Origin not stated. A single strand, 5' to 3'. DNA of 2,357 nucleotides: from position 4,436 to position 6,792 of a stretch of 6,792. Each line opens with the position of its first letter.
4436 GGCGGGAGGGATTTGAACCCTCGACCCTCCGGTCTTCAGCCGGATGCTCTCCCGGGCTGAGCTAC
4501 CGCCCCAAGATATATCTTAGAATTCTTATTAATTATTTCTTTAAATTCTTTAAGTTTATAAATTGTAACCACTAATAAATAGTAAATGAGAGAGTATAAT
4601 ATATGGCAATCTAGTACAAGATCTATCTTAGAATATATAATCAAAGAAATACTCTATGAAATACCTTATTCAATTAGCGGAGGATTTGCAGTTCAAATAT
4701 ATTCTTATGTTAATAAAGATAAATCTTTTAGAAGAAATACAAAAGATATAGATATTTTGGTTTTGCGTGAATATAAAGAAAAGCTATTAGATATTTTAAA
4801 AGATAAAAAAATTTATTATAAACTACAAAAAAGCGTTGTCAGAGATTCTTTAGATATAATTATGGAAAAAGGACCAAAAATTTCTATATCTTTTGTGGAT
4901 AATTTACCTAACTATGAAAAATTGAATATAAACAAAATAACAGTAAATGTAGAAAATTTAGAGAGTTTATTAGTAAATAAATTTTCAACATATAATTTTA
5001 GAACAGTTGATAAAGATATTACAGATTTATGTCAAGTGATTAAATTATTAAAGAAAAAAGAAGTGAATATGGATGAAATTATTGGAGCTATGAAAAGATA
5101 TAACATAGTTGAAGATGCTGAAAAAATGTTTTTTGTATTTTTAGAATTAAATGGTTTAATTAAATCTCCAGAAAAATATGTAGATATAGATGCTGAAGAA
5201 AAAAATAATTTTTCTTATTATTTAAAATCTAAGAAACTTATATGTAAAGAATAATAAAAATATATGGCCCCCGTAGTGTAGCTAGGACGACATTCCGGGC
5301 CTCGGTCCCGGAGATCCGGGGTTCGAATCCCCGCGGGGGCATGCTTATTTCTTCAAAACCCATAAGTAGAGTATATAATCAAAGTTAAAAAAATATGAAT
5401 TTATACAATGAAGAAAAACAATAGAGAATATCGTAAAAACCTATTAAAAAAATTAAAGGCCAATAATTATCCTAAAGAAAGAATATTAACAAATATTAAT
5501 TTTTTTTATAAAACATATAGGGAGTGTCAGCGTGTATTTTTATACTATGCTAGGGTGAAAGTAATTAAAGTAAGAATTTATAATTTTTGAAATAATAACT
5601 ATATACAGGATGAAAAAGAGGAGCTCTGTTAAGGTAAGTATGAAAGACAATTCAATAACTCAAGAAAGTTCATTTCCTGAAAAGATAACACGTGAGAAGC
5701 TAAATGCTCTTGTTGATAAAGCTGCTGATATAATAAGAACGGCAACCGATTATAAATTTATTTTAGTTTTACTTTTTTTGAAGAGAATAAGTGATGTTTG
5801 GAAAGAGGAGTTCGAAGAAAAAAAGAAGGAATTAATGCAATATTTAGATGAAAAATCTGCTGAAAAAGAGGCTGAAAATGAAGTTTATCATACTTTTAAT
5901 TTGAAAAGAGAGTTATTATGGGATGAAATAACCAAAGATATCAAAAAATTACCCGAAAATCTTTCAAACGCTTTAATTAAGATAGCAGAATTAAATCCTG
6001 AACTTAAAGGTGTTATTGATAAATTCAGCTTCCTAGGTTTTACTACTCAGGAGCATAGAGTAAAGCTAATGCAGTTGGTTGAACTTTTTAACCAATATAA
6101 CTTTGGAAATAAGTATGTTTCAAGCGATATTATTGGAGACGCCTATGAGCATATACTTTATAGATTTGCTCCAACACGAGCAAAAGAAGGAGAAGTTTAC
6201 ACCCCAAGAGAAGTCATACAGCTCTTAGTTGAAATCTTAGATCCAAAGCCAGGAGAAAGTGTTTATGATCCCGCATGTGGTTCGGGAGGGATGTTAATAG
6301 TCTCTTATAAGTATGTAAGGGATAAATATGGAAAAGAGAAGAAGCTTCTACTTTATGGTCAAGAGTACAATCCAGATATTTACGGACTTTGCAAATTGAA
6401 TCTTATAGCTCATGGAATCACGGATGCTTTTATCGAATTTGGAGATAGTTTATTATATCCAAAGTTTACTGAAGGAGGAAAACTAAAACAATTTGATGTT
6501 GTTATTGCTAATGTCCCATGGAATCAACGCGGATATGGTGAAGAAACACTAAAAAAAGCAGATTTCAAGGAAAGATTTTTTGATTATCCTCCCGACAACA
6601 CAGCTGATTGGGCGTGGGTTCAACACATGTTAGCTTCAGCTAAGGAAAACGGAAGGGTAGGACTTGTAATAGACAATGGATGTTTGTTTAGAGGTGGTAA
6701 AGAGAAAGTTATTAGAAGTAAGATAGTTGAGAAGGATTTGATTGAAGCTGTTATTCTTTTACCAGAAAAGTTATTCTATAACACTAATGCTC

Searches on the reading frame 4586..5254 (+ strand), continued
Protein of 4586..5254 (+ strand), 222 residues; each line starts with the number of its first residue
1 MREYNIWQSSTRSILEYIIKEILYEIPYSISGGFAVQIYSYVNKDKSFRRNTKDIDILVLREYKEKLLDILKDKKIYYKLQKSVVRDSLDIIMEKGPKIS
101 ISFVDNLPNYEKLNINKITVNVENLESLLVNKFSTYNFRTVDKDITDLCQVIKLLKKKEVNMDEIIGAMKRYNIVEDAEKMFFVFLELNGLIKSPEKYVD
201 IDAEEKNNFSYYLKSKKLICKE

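Call 43: find_related_loci(query=A5, collection=genome_contigs, flank=6000)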
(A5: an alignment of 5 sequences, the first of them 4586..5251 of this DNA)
Query A5 (222 aa) in genome_contigs; peptide patterns used: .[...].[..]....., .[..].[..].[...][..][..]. (x = any residue, [..] = any of these).
40 stretches matched a pattern; 5 encode a relative of the query (tblastn E <= 1e-3); 5 distinct loci.
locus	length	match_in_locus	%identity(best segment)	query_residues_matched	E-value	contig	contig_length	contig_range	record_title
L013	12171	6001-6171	45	18-73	2e-6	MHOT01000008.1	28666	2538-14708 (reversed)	MAG: Candidatus Staskawiczbacteria bacterium RIFCSPHIGHO2_02_FULL_42_22 rifcsphigho2_02_scaffold_2248, whole genome shot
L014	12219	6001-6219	36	15-90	3e-5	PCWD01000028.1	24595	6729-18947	MAG: Parcubacteria group bacterium CG11_big_fil_rev_8_21_14_0_20_39_14 CG11_8_21_14_0.20_scaffold_1187_c, whole genome s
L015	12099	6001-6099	45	25-66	4e-5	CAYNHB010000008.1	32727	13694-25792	MAG TPA_asm: uncultured Candidatus Saccharibacteria bacterium isolate SRP178699_co2_133 genome assembly, contig: NODE_61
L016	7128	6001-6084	40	25-59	1e-4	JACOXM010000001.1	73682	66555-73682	MAG: Candidatus Giovannonibacteria bacterium isolate NC_groundwater_153_Ag_S-0.1um_42_19 S4_GD2017_2_S1_scaffold_166, wh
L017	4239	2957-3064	47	19-59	2e-4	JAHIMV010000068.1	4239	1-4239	MAG: Patescibacteria group bacterium isolate KR13_N2.mb.83 KR13_N2.mb.83_k141_166075, whole genome shotgun sequence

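Call 44: find_related_loci(query=A5, collection=metagenome_contigs, flank=5000)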
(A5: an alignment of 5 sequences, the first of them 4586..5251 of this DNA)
Query A5 (222 aa) in metagenome_contigs; peptide patterns used: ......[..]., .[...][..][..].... (x = any residue, [..] = any of these).
382 stretches matched a pattern; 1 encode a relative of the query (tblastn E <= 1e-3); 1 distinct loci.
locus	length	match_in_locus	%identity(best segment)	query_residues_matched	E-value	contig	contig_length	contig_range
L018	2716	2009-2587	49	4-195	3e-53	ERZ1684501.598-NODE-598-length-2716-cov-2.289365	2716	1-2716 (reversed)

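Call 48: predict_structure(alignment_id=A4)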
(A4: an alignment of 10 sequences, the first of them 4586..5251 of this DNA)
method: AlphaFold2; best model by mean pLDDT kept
length: 222 residues; sequences in the alignment: 10
mean_pLDDT: 92.1   pTM: 0.88
mean pLDDT of the five models: 92.1, 91.0, 90.8, 90.8, 90.5
residues with pLDDT >= 90: 176; 70-90: 41; 50-70: 5; < 50: 0
segments of 3 or more residues with pLDDT < 50: none
pLDDT, mean of each block of 10 residues (from residue 1): 86 94 96 96 92 93 96 94 81 87 94 94 97 87 88 92 96 93 96 96 97 87 60
secondary structure, 60 per line:
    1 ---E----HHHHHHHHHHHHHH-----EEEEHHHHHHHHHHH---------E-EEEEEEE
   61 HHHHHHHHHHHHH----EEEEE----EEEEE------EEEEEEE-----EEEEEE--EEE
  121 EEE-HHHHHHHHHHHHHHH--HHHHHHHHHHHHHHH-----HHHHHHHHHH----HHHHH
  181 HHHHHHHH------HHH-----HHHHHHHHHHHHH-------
elements in order: H9-22 E28-31 H32-42 E54-60 H61-73 E78-82 E87-91 E98-104 E110-115 E118-123 H125-139 H142-156 H162-171 H176-188 H203-215

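Call 49: find_encoding_contigs(protein=P0005, flank=5000, max_places=3)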
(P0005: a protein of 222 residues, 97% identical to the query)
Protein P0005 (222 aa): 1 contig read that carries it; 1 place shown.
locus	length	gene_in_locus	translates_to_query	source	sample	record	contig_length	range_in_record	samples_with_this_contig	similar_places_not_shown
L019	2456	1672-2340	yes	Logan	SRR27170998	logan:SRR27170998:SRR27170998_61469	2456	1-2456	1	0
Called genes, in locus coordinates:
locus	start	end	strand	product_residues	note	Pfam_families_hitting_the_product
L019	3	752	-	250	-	?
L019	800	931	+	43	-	-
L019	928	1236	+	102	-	PF01253:SUI1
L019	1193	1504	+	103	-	PF01868:RNase_P-MRP_p29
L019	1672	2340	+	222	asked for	-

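Call 50: find_encoding_contigs(protein=P0004, flank=5000, max_places=3)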
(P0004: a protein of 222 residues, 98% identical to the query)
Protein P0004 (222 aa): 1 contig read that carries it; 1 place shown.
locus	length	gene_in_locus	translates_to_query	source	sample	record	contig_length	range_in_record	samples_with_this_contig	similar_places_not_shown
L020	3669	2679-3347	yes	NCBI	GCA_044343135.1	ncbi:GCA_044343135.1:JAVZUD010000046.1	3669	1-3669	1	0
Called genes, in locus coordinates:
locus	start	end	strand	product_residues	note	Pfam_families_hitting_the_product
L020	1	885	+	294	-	PF00814:TsaD, PF22521:HypF_C_2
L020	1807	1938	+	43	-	-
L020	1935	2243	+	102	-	PF01253:SUI1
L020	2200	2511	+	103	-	PF01868:RNase_P-MRP_p29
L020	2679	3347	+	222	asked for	-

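Call 53: fold_search(model_id=the predicted structure, library=pdb)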
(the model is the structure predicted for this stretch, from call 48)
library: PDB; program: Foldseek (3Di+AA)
matches with E <= 10: 448; with E <= 0.001: 25
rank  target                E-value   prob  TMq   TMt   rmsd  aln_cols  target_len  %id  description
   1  8an4_A                5.7e-06  1.00  0.53  0.59   3.9       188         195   19  MenT1 toxin (rv0078a) from Mycobacterium tuberculosis H37Rv (released 2023-08-02)
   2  8an4_B                7.9e-06  1.00  0.52  0.59   3.7       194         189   17  MenT1 toxin (rv0078a) from Mycobacterium tuberculosis H37Rv (released 2023-08-02)
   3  8an5_A                9.9e-06  1.00  0.55  0.62   6.7       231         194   17  MenAT1 toxin-antitoxin complex (rv0078a-rv0078b) from Mycobacterium tuberculosis H37Rv (released 2023-08-02)
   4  4o8s                  1.7e-05  1.00  0.43  0.42  12.0       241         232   15  Crystal structure of JHP933 from Helicobacter pylori (released 2014-09-10)
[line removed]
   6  4fo1_A                2.7e-05  1.00  0.46  0.62   4.4       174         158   15  Crystal structure of lincosamide antibiotic adenylyltransferase LnuA, apo (released 2012-07-04)
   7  4ok0_A                2.7e-05  1.00  0.48  0.47  10.6       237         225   16  Crystal structure of putative nucleotidyltransferase from H. pylori (released 2014-04-09)
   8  5cfs                  5.8e-05  1.00  0.52  0.63   4.4       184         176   16  Crystal Structure of ANT(2")-Ia in complex with AMPCPP and tobramycin (released 2016-03-16)
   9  5kqj_MODEL_1_A        7.6e-05  1.00  0.51  0.60   4.4       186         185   14  Solution Structure of Antibiotic-Resistance Factor ANT(2'')-Ia Reveals Substrate-Regulated Conformation Dynami (released 2017-07-12)
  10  4ok0_B                8.1e-05  1.00  0.44  0.43  12.0       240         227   15  Crystal structure of putative nucleotidyltransferase from H. pylori (released 2014-04-09)
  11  5cfu                  1.2e-04  1.00  0.50  0.60   4.9       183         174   14  Crystal Structure of ANT(2")-Ia in complex with adenylyl-2"-tobramycin (released 2016-07-20)
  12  2ewr                  1.4e-04  1.00  0.48  0.65   3.9       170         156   14  Crystal structure of a putative nucleotidyltransferase (tm1012) from Thermotoga maritima at 1.60 A resolution (released 2005-12-06)
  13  6j7q                  1.7e-04  1.00  0.53  0.42  10.2       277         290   11  Crystal structure of toxin TglT (unusual type guanylyltransferase-like toxin, Rv1045) mutant S78A from Mycobacterium tub (released 2020-05-13)
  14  4wqk                  1.9e-04  1.00  0.53  0.65   4.2       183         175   14  Crystal structure of aminoglycoside nucleotidylyltransferase ANT(2")-Ia, apo form (released 2014-11-12)
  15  4xje                  2.1e-04  1.00  0.52  0.64   4.4       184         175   13  CRYSTAL STRUCTURE OF ANT(2") IN COMPLEX WITH AMP AND TOBRAMYCIN (released 2016-01-20)
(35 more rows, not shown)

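Call 66: find_homologous_proteins(query=A6, max_evalue=0.001)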
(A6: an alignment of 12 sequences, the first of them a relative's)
Query A6 (12 sequences) (247 aa, profile of the alignment): 5 proteins with E <= 0.001 among 4030 candidates.
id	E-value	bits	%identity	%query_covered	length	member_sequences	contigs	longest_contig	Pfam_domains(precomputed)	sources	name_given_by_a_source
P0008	5.1e-51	191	100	100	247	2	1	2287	-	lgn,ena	-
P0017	4.0e-49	185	24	69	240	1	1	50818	PF08843.18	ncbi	-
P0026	8.7e-47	178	22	81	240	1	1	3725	PF08843.18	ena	-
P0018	4.7e-46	175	22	64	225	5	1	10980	PF08843.18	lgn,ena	-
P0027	2.7e-7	49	31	16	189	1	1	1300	PF19502.6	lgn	-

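Call 67: find_encoding_contigs(protein=P0017, flank=5000, max_places=2)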
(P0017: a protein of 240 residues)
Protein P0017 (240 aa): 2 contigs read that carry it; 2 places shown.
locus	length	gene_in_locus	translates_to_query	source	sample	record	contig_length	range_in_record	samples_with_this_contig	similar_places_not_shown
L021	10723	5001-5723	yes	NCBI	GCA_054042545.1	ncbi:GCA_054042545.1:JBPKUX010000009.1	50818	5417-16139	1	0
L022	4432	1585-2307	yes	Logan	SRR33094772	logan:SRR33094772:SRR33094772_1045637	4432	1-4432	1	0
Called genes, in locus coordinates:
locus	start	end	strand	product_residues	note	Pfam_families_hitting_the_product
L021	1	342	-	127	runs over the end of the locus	PF02579:Nitro_FeMo-Co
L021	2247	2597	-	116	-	-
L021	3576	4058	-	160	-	-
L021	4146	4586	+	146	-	-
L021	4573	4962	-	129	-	PF01986:DUF123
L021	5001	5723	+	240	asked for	PF08843:AbiEii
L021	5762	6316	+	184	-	-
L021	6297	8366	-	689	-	PF03477:ATP-cone, PF00317:Ribonuc_red_lgN, PF02867:Ribonuc_red_lgC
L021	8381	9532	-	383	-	PF00155:Aminotran_1_2, PF12897:Asp_aminotransf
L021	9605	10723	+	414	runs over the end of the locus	-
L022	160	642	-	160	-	-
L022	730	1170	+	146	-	-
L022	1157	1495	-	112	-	PF01986:DUF123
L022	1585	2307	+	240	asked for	PF08843:AbiEii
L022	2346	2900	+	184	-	-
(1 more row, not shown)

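Call 68: find_encoding_contigs(protein=P0018, flank=5000, max_places=2)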
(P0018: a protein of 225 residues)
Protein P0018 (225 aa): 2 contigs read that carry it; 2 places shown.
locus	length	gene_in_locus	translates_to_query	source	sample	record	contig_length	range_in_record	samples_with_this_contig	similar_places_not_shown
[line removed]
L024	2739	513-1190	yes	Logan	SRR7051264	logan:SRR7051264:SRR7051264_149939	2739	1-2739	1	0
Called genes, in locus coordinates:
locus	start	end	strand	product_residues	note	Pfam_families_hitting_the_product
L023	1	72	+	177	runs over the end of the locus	PF00149:Metallophos, PF12850:Metallophos_2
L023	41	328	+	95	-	PF01157:Ribosomal_L21e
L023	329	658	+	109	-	PF03874:RNA_pol_Rpb4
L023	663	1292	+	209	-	PF04919:DUF655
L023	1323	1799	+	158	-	PF00416:Ribosomal_S13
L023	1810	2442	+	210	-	PF01479:S4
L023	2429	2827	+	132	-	PF00411:Ribosomal_S11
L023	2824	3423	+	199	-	PF01193:RNA_pol_L, PF01000:RNA_pol_A_bac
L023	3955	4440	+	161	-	PF13186:SPASM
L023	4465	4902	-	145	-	PF02643:DUF192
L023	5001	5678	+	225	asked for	PF08843:AbiEii (weak)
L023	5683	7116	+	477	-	PF02788:RuBisCO_large_N, PF00016:RuBisCO_large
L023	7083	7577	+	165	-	?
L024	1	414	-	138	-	?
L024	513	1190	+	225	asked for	PF08843:AbiEii (weak)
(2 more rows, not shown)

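Call 69: find_encoding_contigs(protein=P0008, flank=5000, max_places=2)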
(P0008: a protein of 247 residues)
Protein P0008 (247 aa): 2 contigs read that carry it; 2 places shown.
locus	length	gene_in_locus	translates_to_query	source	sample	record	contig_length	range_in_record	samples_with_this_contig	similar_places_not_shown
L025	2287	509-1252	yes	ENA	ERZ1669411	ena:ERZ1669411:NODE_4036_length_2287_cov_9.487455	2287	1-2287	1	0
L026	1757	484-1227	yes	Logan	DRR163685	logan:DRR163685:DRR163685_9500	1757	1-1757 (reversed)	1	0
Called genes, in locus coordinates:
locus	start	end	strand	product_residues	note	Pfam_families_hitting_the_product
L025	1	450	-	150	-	?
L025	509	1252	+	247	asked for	-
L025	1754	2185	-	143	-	-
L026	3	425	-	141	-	?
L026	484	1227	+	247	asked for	-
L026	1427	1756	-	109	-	?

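Call 78: search_protein_families(library=pfam, proteins=[L018:703-1959:+, L012:2939-3202:+, L021:5762-6313:+, L007:8299-8796:+, L007:5559-5963:+, L025:1754-2194:-, L010:959-1174:-, L018:101-403:+], max_evalue=0.01)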
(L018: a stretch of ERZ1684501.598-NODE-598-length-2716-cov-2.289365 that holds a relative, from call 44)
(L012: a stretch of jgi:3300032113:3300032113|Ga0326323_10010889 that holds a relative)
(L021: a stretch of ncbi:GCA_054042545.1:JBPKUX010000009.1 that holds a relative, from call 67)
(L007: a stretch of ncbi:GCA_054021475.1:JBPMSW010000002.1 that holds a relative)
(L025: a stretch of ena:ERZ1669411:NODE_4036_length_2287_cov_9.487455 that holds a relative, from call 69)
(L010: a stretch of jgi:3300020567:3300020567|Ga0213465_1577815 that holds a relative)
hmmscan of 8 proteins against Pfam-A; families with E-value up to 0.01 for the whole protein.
L018:703-1959:+ (419 aa): 6 families
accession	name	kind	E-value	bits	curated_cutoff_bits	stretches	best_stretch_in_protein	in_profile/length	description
PF13635.12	DUF4143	-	5.8e-41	140.3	28.1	1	219-372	1-159/160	Domain of unknown function (DUF4143)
PF13173.12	AAA_14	-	7.2e-28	97.6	27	1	20-143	2-128/129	AAA domain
PF13401.12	AAA_22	-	3.9e-06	27.6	27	0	70-114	77-124/130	AAA domain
PF01637.24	ATPase_2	-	1.1e-05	25.8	33.2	1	11-106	9-109/225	ATPase domain predominantly from Archaea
PF25199.1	nSTAND_NTPase5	-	0.0013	19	34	1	15-102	36-123/145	Novel STAND NTPase 5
PF20720.3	nSTAND3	-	0.0033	17.6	27.2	0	11-62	8-61/155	Novel STAND NTPase 3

L012:2939-3202:+ (88 aa): 0 families

L021:5762-6313:+ (184 aa): 0 families

L007:8299-8796:+ (166 aa): 1 family
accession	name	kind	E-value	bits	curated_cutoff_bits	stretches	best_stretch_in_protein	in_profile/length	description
PF11490.13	DNA_pol3_a_NII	-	0.00047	20.5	26.3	1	2-57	22-78/117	DNA polymerase III polC-type N-terminus II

L007:5559-5963:+ (135 aa): 0 families

L025:1754-2194:- (146 aa): 0 families

L010:959-1174:- (71 aa): 0 families

L018:101-403:+ (101 aa): 1 family
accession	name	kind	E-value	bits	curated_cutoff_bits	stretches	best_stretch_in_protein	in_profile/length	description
PF11848.13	DUF3368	-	0.00086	19.6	27.3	1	53-98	3-45/46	Domain of unknown function (DUF3368)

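Call 79: fold_search(model_id=the predicted structure, library=viral)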
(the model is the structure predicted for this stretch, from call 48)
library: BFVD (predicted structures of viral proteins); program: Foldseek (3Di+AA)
matches with E <= 10: 544; with E <= 0.001: 23
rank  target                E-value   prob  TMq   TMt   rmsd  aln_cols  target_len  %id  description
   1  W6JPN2                1.1e-05  1.00  0.47  0.27   8.7       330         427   13  Uncharacterized protein [Alphaentomopoxvirus acuprea]
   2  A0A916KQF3            2.5e-05  1.00  0.36  0.20  14.7       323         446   12  Uncharacterized protein [Mythimna separata entomopoxvirus 'L']
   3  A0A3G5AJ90            2.5e-05  1.00  0.38  0.19  13.5       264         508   15  DUF7275 domain-containing protein [Sylvanvirus sp.]
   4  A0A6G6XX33            4.8e-05  1.00  0.45  0.35  10.3       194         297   16  (no name in the UniProt tables at hand)
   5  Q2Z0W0                5.7e-05  1.00  0.43  0.57   8.5       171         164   15  Uncharacterized protein [Pseudomonas phage EL]
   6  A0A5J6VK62            5.7e-05  1.00  0.47  0.55  10.6       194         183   21  LicD family protein [Megaviridae environmental sample]
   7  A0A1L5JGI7            8.3e-05  1.00  0.40  0.27  11.6       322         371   12  ORF20 [Plodia interpunctella granulovirus]
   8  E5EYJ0                9.3e-05  1.00  0.47  0.28  10.0       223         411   14  (no name in the UniProt tables at hand)
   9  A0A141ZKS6            9.3e-05  1.00  0.42  0.23  13.6       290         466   12  (no name in the UniProt tables at hand)
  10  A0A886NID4            1.1e-04  1.00  0.39  0.22   8.8       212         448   16  (no name in the UniProt tables at hand)
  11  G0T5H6                1.3e-04  1.00  0.38  0.26  10.9       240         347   13  Uncharacterized protein [Wiseana iridescent virus]
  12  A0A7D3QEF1            1.9e-04  1.00  0.35  0.16   8.7       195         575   14  (no name in the UniProt tables at hand)
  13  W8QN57                2.0e-04  1.00  0.38  0.25  14.3       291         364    8  Uncharacterized protein [Chloriridovirus anopheles1]
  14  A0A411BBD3            3.5e-04  1.00  0.46  0.32  10.2       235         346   11  (no name in the UniProt tables at hand)
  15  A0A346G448            5.2e-04  1.00  0.39  0.16  14.4       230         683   10  (no name in the UniProt tables at hand)
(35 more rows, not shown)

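Call 85: find_related_loci(query=A5, collection=viral_contigs, flank=5000)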
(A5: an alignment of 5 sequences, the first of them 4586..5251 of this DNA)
Query A5 (222 aa) in viral_contigs; peptide patterns used: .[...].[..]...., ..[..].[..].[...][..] (x = any residue, [..] = any of these).
75 stretches matched a pattern, but none encodes a relative of the query by tblastn (E <= 1e-3).

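Call 86: search_dna_similar(query=window:4586-5251:+, collection=plasmids, mode=protein, max_evalue=0.001, max_rows=10)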
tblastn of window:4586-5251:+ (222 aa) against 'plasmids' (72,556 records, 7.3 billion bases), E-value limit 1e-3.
No match.

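Call 87: search_dna_similar(query=window:4586-5251:+, collection=phages, mode=protein, max_evalue=0.001, max_rows=10)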
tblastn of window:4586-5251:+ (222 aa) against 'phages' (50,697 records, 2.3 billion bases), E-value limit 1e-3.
No match.

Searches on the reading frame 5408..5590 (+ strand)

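Call 8: search_protein_families(library=pfam, proteins=[window:5408-5590:+], max_evalue=0.01)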
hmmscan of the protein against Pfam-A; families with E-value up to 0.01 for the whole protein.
window:5408-5590:+ (60 aa): 0 families

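Call 97: search_protein_families(library=pfam, proteins=[window:5408-5587:+], max_evalue=1)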
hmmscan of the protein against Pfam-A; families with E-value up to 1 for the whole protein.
window:5408-5587:+ (60 aa): 2 families
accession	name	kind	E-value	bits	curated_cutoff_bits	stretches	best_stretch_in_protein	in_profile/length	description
PF09347.15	DUF1989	-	0.03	14.4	27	1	5-37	107-139/168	Domain of unknown function (DUF1989)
PF13447.11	Multi-haem_cyto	-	0.27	10.9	21.9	1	5-39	177-211/269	Seven times multi-haem cytochrome CxxCH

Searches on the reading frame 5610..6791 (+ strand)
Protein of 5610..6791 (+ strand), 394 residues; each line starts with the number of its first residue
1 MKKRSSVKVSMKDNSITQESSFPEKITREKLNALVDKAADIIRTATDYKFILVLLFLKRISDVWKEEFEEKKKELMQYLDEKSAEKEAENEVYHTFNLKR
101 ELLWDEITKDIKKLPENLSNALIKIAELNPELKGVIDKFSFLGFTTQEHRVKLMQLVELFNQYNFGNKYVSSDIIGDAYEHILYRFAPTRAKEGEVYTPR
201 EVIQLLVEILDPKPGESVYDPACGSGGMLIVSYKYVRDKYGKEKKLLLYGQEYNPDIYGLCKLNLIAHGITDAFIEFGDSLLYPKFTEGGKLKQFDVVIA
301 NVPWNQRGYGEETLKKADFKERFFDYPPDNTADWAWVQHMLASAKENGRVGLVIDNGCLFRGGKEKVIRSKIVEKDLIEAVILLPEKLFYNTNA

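Call 78: search_protein_families(library=pfam, proteins=[window:5610-6791:+], max_evalue=0.01)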
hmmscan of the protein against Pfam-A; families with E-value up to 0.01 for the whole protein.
window:5610-6791:+ (394 aa): 5 families
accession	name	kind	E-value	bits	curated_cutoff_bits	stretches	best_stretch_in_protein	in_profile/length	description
PF02384.22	N6_Mtase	-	1.5e-79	268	20.4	1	171-393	2-222/311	N-6 DNA Methylase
PF12161.14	HsdM_N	-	2.5e-16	61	24.5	1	31-160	1-135/135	HsdM N-terminal domain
PF01170.24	UPF0020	-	4.9e-06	26.8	22.3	1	206-313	20-140/197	RMKL-like, methyltransferase domain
PF07669.17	Eco57I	-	1.2e-05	25.9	25.3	1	286-387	69-169/171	Eco57I restriction-modification methylase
PF20473.4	MmeI_Mtase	-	0.00043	20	27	1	217-238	22-43/259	MmeI, DNA-methyltransferase domain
